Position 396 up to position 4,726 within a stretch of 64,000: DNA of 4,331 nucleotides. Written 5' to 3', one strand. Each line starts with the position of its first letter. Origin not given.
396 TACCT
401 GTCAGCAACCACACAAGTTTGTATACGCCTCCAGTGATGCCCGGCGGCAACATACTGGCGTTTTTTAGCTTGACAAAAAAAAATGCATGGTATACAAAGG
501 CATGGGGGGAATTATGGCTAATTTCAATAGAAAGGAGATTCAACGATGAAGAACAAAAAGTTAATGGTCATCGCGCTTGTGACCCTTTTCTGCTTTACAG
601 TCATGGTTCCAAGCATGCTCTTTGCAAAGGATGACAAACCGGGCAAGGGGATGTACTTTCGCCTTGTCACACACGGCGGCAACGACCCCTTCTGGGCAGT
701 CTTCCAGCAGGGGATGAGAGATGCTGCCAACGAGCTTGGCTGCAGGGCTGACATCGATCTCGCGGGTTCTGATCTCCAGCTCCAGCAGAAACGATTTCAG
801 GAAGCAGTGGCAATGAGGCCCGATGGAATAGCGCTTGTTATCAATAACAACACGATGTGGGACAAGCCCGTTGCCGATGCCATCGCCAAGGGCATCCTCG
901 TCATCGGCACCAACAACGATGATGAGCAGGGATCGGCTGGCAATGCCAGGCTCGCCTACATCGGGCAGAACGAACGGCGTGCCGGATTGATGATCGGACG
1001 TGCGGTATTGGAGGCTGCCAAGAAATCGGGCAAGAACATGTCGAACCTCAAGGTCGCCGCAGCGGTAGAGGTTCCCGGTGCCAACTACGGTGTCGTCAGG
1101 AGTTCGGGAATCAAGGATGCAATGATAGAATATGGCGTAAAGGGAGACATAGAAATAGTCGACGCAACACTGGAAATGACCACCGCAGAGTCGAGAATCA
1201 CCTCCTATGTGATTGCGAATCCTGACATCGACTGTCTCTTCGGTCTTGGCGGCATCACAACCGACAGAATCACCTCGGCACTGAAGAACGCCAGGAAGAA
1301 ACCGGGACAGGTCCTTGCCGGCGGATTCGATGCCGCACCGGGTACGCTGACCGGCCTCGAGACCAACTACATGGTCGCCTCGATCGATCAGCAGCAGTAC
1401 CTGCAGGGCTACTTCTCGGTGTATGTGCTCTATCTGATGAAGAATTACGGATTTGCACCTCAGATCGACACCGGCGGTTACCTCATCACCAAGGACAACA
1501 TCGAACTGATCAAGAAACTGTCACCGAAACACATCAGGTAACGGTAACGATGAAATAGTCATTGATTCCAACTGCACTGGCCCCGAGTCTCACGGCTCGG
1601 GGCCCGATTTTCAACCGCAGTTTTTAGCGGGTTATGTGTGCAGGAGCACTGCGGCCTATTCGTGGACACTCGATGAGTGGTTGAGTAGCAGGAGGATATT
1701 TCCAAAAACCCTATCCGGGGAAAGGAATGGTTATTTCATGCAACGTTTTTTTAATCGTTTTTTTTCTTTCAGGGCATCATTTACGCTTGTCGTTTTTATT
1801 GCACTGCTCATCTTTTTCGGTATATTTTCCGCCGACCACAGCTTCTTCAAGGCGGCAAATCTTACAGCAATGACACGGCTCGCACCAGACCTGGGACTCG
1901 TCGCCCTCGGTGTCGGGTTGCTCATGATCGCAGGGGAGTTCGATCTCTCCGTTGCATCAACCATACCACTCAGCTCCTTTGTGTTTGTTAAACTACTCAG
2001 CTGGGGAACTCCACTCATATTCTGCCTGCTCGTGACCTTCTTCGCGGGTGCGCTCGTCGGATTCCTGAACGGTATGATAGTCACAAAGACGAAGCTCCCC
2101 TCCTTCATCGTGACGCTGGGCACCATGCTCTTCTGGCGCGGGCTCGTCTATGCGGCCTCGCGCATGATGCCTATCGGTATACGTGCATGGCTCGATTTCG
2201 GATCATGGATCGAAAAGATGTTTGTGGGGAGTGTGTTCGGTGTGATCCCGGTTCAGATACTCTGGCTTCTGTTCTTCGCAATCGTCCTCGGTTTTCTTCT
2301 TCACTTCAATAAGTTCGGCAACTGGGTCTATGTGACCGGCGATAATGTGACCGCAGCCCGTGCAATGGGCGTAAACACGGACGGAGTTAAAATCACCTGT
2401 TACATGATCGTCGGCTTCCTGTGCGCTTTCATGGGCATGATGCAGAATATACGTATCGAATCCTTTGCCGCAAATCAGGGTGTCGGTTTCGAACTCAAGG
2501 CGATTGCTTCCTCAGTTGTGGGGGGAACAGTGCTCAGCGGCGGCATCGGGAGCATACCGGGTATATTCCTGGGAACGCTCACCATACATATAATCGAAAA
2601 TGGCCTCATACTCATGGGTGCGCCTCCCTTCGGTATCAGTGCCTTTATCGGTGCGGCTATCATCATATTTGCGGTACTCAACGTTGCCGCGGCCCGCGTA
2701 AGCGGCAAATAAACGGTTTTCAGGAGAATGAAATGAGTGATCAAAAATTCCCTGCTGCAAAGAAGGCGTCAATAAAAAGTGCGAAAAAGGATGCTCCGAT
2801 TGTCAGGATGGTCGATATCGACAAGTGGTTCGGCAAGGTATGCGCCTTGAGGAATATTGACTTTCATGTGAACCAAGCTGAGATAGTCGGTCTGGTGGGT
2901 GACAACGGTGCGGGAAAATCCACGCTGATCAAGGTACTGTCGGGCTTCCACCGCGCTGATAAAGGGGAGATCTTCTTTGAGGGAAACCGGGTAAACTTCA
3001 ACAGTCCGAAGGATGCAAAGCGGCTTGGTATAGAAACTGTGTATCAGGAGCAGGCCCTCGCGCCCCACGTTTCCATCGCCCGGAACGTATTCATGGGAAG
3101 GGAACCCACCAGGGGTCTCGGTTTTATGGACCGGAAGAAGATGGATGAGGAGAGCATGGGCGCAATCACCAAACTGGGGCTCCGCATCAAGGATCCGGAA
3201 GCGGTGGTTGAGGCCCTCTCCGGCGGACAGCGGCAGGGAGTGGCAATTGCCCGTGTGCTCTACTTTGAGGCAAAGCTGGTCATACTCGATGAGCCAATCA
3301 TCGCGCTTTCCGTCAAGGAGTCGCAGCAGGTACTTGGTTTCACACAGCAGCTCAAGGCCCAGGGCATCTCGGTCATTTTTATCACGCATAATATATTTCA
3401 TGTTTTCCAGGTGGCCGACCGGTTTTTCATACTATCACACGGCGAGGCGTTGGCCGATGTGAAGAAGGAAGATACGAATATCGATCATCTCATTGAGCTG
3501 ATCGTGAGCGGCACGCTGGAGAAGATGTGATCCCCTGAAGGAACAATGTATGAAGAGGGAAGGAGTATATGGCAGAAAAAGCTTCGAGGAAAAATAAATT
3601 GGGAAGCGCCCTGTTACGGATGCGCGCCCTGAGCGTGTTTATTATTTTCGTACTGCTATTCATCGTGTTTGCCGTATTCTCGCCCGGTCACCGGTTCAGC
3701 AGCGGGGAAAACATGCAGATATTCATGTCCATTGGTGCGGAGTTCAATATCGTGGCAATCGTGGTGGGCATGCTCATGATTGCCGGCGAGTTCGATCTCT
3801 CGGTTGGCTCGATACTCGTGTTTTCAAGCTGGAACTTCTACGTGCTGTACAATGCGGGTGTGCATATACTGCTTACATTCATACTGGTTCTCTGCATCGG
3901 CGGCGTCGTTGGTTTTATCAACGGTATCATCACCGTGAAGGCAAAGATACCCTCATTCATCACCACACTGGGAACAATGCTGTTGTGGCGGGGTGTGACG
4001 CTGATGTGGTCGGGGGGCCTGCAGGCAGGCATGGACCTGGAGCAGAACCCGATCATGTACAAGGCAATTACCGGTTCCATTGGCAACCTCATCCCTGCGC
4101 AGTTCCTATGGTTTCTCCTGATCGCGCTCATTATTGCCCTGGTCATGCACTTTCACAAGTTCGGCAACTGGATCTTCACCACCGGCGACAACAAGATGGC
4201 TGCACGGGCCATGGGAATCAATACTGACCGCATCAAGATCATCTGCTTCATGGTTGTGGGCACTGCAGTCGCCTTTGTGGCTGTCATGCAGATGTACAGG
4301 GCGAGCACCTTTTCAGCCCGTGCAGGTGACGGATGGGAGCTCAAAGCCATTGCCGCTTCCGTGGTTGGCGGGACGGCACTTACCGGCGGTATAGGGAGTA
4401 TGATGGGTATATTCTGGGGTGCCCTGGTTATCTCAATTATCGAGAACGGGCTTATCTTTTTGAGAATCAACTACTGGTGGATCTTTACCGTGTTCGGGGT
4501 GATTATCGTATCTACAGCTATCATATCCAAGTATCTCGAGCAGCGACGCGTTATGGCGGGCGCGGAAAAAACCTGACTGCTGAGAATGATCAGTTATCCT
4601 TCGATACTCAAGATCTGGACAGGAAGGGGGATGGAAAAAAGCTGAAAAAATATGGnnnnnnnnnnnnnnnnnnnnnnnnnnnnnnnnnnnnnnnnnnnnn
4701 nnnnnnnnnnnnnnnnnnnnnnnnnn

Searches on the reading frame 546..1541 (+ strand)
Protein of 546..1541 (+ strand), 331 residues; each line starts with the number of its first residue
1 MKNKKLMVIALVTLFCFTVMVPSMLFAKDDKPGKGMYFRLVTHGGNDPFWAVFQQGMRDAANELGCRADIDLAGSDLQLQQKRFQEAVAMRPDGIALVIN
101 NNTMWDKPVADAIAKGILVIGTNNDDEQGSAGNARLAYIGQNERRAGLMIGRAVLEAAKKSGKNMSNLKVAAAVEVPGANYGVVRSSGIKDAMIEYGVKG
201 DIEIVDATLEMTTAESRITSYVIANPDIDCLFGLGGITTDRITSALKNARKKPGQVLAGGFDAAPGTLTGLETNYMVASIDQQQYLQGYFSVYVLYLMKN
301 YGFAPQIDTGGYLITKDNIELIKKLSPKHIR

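Call 82: search_protein_families(library=pfam, proteins=[window:546-1541:+], max_evalue=0.00001)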
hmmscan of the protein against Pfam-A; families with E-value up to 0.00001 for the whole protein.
window:546-1541:+ (331 aa): 1 family
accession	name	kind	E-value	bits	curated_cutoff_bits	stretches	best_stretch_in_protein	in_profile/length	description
PF13407.12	Peripla_BP_4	-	3.4e-37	128.8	35.1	1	41-298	4-253/258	Periplasmic binding protein domain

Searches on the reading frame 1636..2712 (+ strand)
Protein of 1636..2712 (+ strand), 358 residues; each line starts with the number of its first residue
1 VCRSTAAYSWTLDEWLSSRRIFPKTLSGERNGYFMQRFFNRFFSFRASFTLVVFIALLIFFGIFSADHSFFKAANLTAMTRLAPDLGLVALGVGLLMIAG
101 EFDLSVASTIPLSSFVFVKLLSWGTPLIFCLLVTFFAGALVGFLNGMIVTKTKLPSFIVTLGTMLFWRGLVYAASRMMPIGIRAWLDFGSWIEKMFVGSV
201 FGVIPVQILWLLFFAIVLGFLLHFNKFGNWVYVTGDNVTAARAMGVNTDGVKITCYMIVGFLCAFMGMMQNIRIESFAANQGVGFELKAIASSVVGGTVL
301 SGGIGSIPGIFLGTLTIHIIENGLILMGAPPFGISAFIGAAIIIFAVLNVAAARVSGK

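Call 83: search_protein_families(library=pfam, proteins=[window:1636-2712:+], max_evalue=0.001)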
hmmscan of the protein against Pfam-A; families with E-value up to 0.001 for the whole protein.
window:1636-2712:+ (358 aa): 1 family
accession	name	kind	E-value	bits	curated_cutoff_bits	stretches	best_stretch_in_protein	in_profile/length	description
PF02653.21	BPD_transp_2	-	1.6e-36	126.3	26.8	1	78-345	4-268/269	Branched-chain amino acid transport system / permease component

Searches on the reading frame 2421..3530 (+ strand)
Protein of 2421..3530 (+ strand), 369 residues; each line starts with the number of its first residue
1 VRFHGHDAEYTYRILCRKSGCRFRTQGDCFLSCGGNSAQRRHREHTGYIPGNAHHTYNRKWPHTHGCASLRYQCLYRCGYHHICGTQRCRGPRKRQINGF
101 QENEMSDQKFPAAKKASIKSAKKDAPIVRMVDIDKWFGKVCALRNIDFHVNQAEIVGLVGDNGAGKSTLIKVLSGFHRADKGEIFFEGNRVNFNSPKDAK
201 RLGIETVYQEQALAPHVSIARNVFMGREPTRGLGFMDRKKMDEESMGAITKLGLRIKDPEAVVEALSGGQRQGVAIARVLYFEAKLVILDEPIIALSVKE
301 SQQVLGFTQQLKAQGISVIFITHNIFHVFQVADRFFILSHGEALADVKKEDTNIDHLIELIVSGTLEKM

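Call 82: search_protein_families(library=pfam, proteins=[window:2421-3530:+], max_evalue=0.00001)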
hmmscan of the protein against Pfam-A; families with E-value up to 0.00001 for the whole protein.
window:2421-3530:+ (369 aa): 2 families
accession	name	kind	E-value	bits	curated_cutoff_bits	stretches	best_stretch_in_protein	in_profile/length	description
PF00005.33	ABC_tran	-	3.4e-31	109.1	25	1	143-293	1-136/137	ABC transporter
PF13304.12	AAA_21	-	2e-07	31.8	27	1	155-212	1-71/304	AAA domain, putative AbiEii toxin, Type IV TA system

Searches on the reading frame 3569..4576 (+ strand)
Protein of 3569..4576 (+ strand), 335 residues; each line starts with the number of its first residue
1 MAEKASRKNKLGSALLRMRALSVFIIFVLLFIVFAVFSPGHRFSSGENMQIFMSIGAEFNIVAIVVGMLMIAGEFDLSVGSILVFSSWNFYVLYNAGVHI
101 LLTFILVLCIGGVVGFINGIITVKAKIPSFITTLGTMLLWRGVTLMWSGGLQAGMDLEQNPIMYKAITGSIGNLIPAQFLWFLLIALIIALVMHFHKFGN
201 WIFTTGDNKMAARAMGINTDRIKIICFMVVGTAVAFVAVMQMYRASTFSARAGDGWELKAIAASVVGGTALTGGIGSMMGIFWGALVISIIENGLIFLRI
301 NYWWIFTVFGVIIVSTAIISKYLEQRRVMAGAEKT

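Call 82: search_protein_families(library=pfam, proteins=[window:3569-4576:+], max_evalue=0.00001)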
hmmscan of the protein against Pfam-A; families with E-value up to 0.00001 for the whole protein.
window:3569-4576:+ (335 aa): 1 family
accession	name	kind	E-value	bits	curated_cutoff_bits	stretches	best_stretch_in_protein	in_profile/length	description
PF02653.21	BPD_transp_2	-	2.3e-35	122.5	26.8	1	59-314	12-266/269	Branched-chain amino acid transport system / permease component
